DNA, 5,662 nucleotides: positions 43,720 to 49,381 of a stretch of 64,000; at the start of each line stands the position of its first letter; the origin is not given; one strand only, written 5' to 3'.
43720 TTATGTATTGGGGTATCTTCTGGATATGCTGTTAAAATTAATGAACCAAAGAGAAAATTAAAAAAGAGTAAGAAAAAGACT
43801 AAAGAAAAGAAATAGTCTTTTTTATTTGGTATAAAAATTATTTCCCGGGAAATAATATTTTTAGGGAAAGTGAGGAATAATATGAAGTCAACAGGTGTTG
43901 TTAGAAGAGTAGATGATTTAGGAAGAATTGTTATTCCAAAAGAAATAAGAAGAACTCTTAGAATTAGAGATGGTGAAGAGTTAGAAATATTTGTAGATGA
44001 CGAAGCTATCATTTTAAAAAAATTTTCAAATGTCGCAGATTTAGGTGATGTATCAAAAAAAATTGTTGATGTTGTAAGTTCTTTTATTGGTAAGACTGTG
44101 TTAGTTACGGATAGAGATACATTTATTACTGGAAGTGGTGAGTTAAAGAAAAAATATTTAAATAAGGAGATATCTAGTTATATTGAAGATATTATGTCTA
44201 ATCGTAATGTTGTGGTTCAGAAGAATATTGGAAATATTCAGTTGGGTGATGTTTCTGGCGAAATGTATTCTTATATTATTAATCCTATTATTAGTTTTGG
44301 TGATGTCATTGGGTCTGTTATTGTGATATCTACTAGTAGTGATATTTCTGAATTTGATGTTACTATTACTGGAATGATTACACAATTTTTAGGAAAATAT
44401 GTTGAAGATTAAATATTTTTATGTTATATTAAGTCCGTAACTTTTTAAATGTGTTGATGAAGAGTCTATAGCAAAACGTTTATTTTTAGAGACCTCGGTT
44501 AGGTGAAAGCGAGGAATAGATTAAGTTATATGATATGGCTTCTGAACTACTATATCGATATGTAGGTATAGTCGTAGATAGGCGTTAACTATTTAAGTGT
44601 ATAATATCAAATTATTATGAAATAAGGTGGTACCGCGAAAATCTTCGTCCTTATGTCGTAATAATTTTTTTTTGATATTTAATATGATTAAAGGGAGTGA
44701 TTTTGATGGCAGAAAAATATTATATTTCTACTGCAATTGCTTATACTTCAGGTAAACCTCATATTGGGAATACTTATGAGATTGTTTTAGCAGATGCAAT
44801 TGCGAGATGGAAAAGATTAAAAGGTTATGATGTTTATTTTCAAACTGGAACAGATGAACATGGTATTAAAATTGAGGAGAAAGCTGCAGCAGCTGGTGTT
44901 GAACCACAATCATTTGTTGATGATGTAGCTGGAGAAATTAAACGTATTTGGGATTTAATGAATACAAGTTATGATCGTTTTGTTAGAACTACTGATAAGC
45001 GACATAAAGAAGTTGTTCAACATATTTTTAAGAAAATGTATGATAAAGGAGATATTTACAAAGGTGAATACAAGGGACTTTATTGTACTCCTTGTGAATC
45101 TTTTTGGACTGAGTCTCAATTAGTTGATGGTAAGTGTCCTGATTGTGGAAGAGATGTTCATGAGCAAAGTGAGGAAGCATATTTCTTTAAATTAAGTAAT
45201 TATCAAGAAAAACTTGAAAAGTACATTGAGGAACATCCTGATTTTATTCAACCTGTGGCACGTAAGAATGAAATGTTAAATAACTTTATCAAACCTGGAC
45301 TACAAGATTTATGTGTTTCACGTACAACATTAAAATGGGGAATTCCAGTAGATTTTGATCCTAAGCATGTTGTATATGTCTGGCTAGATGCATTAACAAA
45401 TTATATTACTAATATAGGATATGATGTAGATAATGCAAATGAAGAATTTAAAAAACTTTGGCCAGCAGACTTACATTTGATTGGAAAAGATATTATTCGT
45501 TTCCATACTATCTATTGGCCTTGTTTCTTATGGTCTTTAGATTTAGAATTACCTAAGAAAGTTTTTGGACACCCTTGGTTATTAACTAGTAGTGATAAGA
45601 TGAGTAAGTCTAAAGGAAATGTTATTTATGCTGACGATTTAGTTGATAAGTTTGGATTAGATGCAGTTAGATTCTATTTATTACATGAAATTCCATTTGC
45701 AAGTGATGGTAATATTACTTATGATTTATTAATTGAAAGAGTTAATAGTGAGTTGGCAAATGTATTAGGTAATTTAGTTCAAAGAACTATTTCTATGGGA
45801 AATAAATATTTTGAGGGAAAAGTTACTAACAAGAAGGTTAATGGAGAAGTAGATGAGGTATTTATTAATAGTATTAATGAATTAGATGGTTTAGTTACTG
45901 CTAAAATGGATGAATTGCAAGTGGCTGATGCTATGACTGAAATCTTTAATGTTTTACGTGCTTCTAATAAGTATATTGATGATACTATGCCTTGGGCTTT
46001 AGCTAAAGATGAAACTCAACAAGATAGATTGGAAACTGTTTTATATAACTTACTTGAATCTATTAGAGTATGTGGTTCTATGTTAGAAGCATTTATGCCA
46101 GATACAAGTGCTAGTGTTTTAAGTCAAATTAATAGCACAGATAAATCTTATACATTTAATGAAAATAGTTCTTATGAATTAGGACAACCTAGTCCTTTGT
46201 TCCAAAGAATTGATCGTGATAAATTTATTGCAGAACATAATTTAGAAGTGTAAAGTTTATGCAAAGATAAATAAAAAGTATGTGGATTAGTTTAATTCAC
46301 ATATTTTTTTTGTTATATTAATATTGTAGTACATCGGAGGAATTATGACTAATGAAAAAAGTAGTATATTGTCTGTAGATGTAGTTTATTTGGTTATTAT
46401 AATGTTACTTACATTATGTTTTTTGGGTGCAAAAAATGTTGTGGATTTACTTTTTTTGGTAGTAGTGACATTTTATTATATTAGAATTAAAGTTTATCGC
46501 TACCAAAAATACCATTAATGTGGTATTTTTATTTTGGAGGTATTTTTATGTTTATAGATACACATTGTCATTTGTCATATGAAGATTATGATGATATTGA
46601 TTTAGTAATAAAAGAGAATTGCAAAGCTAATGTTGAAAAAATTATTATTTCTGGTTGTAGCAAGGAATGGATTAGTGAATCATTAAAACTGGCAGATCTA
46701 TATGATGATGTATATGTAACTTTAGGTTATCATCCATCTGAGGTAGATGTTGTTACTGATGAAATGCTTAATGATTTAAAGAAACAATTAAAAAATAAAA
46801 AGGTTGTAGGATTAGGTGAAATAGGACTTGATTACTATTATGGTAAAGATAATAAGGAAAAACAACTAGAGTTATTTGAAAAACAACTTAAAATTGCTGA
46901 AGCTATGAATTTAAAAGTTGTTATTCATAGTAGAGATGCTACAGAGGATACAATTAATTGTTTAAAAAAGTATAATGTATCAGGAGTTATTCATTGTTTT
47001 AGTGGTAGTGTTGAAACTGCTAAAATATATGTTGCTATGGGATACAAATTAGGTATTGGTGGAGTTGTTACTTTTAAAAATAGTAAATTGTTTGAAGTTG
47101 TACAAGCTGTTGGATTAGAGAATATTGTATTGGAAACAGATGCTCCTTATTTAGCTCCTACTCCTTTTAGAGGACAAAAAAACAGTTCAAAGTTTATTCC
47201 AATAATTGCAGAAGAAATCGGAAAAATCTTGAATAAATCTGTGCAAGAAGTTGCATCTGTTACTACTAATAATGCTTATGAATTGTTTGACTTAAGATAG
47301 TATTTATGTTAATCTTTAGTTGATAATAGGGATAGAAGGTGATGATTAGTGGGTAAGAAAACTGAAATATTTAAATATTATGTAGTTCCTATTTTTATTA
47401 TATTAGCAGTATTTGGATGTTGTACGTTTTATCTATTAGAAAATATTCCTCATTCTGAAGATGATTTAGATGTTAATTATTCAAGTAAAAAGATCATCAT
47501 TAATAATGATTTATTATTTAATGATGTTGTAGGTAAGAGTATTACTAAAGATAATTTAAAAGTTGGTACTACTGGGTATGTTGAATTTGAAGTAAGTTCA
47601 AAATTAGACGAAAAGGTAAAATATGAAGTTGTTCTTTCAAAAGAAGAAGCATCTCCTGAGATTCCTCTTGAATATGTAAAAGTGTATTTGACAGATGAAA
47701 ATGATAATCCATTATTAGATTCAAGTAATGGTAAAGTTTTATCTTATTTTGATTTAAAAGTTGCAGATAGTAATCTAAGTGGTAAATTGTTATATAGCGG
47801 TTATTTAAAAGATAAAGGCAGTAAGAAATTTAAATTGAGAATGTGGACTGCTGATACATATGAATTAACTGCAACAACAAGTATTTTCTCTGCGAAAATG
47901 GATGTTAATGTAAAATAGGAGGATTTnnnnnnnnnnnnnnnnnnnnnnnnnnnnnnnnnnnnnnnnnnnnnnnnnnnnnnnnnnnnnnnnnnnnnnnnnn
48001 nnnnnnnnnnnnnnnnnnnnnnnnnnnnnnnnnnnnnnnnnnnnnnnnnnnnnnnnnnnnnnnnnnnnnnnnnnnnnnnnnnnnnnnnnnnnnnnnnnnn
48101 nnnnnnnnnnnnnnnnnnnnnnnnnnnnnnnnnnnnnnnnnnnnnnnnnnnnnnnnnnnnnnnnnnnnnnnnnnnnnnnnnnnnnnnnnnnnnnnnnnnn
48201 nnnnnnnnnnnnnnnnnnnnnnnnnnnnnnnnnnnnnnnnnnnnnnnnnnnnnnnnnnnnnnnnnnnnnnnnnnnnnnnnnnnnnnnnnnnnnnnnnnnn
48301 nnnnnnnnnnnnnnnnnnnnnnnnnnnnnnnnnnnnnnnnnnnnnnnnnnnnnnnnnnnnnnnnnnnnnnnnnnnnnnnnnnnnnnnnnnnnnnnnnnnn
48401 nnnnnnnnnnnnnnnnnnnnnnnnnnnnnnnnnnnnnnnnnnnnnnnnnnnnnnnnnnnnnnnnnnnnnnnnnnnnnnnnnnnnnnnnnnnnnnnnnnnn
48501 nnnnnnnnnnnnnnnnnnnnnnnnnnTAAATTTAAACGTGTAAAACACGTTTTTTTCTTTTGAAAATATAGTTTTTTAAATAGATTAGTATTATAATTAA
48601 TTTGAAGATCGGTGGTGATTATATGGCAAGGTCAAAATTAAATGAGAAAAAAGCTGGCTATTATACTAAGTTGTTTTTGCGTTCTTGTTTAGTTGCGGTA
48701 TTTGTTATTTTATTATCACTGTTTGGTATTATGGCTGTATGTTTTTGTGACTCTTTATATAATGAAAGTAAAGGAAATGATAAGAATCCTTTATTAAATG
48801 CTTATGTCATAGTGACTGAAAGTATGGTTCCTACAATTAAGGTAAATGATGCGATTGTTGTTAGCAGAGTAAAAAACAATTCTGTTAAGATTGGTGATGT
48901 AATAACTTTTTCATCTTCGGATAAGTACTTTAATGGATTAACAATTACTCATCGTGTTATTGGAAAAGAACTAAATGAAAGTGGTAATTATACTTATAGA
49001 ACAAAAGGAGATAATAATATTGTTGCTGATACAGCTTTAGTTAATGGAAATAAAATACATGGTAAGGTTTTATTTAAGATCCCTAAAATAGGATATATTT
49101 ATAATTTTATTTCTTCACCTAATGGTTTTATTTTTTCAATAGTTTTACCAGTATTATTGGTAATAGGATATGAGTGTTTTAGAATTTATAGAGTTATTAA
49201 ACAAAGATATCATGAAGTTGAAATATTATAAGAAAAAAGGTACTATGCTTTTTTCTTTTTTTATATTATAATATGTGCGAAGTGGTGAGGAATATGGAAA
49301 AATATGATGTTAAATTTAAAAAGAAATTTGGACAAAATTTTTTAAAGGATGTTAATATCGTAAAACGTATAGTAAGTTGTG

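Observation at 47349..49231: Inserted SipW-type signal peptidase locus with two tandem paralogous putative substrates (a TasA/camelysin-like secreted-fibre system)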

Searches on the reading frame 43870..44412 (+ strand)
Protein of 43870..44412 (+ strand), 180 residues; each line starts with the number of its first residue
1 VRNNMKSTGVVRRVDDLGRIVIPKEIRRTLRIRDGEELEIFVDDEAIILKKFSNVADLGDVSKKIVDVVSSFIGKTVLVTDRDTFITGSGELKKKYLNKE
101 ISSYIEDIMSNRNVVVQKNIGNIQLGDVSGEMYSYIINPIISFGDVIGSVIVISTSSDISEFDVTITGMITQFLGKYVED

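Call 74: search_protein_families(library=pfam, proteins=[window:43870-44412:+], max_evalue=0.001)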
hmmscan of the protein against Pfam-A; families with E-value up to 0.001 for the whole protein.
window:43870-44412:+ (180 aa): 2 families
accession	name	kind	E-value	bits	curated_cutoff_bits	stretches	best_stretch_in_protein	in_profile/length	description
PF15714.11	SpoVT_C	-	2.6e-26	92.6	27.5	1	57-179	1-128/128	Stage V sporulation protein T C-terminal, transcription factor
PF04014.23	MazE_antitoxin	-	4e-12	46.3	24.7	1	11-51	1-42/48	Antidote-toxin recognition MazE, bacterial antitoxin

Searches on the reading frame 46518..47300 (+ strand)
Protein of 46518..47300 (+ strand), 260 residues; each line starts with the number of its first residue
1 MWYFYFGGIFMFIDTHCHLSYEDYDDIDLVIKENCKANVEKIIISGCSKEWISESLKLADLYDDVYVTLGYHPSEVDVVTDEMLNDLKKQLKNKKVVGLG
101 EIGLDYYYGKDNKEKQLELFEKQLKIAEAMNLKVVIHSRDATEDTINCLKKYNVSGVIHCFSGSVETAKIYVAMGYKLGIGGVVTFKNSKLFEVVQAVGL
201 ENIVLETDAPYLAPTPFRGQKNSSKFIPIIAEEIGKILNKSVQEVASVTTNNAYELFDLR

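Call 3: search_protein_families(library=pfam, proteins=[window:46518-47300:+], max_evalue=1)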
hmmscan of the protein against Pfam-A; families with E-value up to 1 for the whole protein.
window:46518-47300:+ (260 aa): 4 families
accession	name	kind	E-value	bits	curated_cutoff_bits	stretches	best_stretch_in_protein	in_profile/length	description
PF01026.27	TatD_DNase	-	1.2e-76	258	27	1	13-257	1-252/253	TatD related DNase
PF18291.6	HU-HIG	-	0.032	14.7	26.2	1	54-104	30-80/125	HU domain fused to wHTH, Ig, or Glycine-rich motif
PF03193.22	RsgA_GTPase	-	0.087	13.1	30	0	58-103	71-116/174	RsgA GTPase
PF04909.20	Amidohydro_2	-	0.36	11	26.4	0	193-259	231-289/289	Amidohydrolase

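Call 4: search_protein_families(library=ncbifam, proteins=[window:46518-47300:+], max_evalue=1)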
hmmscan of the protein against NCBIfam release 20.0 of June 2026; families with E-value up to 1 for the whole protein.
window:46518-47300:+ (260 aa): 7 families
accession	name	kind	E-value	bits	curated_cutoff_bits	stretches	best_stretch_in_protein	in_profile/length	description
TIGR00010.1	TIGR00010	subfamily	4.5e-79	265.4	206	1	12-258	1-252/253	YchF/TatD family DNA exonuclease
NF008522.0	PRK11449.1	equivalog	2e-49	168.1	481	1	9-259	2-258/259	metal-dependent hydrolase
NF008075.0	PRK10812.1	equivalog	2.8e-49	167.7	438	1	11-259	2-256/265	metal-dependent hydrolase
NF007745.0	PRK10425.1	equivalog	1.2e-35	123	395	1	25-259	15-258/260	3'-5' ssDNA/RNA exonuclease TatD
NF041926.1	QatD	equivalog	6.2e-27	94.3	230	1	14-255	1-238/239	Qat anti-phage system TatD family nuclease QatD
NF011794.0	PRK15262.1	equivalog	0.0014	18.2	132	1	70-116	27-73/200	fimbrial-like protein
NF041059.1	DpdA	equivalog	0.053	12.3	200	1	111-198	139-222/406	tRNA-guanine transglycosylase DpdA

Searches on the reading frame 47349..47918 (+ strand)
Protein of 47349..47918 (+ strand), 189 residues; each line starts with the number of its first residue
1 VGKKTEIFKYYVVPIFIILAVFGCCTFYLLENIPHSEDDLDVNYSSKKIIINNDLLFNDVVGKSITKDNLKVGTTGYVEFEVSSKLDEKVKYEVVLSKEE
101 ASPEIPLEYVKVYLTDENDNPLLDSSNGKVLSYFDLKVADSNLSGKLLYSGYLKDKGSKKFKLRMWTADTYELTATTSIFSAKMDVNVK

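Call 3: search_protein_families(library=pfam, proteins=[window:47349-47918:+], max_evalue=1)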
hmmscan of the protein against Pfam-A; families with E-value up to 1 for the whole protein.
window:47349-47918:+ (189 aa): 0 families

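Call 4: search_protein_families(library=ncbifam, proteins=[window:47349-47918:+], max_evalue=1)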
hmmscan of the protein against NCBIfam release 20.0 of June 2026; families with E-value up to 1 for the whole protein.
window:47349-47918:+ (189 aa): 2 families
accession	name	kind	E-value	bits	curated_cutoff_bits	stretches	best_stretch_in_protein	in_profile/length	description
NF010485.0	PRK13909.1-2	equivalog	0.0068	14.6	650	1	35-94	401-461/909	RecB-like helicase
TIGR00481.1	TIGR00481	subfamily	0.032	14.1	57.75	1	137-186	77-126/142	YbhB/YbcL family Raf kinase inhibitor-like protein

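Call 9: find_homologous_proteins(query=window:47349-47918:+, max_evalue=0.001)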
Query window:47349-47918:+ (189 aa): 33 proteins with E <= 0.001 among 163 candidates.
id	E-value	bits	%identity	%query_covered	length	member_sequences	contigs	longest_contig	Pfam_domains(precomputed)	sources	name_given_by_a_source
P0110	4.7e-114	396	97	100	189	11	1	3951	-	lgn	-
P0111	1.2e-103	363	89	100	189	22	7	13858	-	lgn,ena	-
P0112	5.1e-96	338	82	100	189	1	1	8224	-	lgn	-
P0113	4.1e-84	299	72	100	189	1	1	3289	-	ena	-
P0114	3.6e-67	244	60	100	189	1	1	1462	-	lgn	-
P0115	7.8e-65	236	60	94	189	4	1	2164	-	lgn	-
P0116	5.0e-63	230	56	100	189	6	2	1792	-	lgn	-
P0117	2.5e-62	228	55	100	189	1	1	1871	-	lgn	-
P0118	2.5e-57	212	87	61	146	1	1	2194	PF02224.25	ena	-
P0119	1.1e-55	206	55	95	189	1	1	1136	-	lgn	-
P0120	2.5e-55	205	77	63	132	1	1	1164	-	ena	-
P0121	3.2e-55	205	96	54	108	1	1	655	-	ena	-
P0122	2.0e-53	199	61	80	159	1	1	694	-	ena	-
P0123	2.7e-53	199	49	100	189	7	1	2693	-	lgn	-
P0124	7.4e-53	197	52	100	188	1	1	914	-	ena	-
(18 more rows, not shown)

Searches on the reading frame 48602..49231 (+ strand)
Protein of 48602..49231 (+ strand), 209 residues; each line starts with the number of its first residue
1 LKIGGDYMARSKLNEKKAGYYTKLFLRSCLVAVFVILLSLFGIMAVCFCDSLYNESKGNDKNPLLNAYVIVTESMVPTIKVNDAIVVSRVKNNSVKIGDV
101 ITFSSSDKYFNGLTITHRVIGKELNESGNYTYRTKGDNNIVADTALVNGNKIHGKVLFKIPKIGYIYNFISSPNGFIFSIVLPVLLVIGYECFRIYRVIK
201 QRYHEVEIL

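Call 3: search_protein_families(library=pfam, proteins=[window:48602-49231:+], max_evalue=1)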
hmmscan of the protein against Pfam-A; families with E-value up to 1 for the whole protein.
window:48602-49231:+ (209 aa): 6 families
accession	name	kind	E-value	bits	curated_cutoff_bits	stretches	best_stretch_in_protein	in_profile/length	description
PF10502.14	Peptidase_S26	-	0.0001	22.8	22.9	1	65-121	23-79/168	Signal peptidase, peptidase S26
PF07947.19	YhhN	-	0.00052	20.2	25.6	1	141-194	39-95/182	YhhN family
PF02544.21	Steroid_dh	-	0.015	15.7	22.6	1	138-180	55-94/150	3-oxo-5-alpha-steroid 4-dehydrogenase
PF04831.18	POPDC1-3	-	0.042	14.4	28.1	0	19-52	22-54/140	POPDC1-3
PF00717.28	Peptidase_S24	-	0.062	13.5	23.3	1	69-107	39-75/116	Peptidase S24-like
PF04145.20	Ctr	-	0.32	11.9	25.3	1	170-202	19-51/151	Ctr copper transporter family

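Call 4: search_protein_families(library=ncbifam, proteins=[window:48602-49231:+], max_evalue=1)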
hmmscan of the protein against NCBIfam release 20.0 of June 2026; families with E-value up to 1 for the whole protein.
window:48602-49231:+ (209 aa): 4 families
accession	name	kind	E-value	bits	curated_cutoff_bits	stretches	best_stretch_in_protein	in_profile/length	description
TIGR02228.1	sigpep_I_arch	equivalog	3.6e-26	91.9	51.85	1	35-191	6-154/158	signal peptidase I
NF046067.1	SigPepSipWBacil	equivalog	3.8e-24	85.3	190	1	55-201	28-171/189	signal peptidase I SipW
TIGR02227.1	sigpep_I_bact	equivalog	2.8e-07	30.6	47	1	65-123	20-78/162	signal peptidase I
TIGR02754.1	sod_Ni_protease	equivalog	0.073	13.6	63.25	1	72-103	5-38/90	nickel-type superoxide dismutase maturation protease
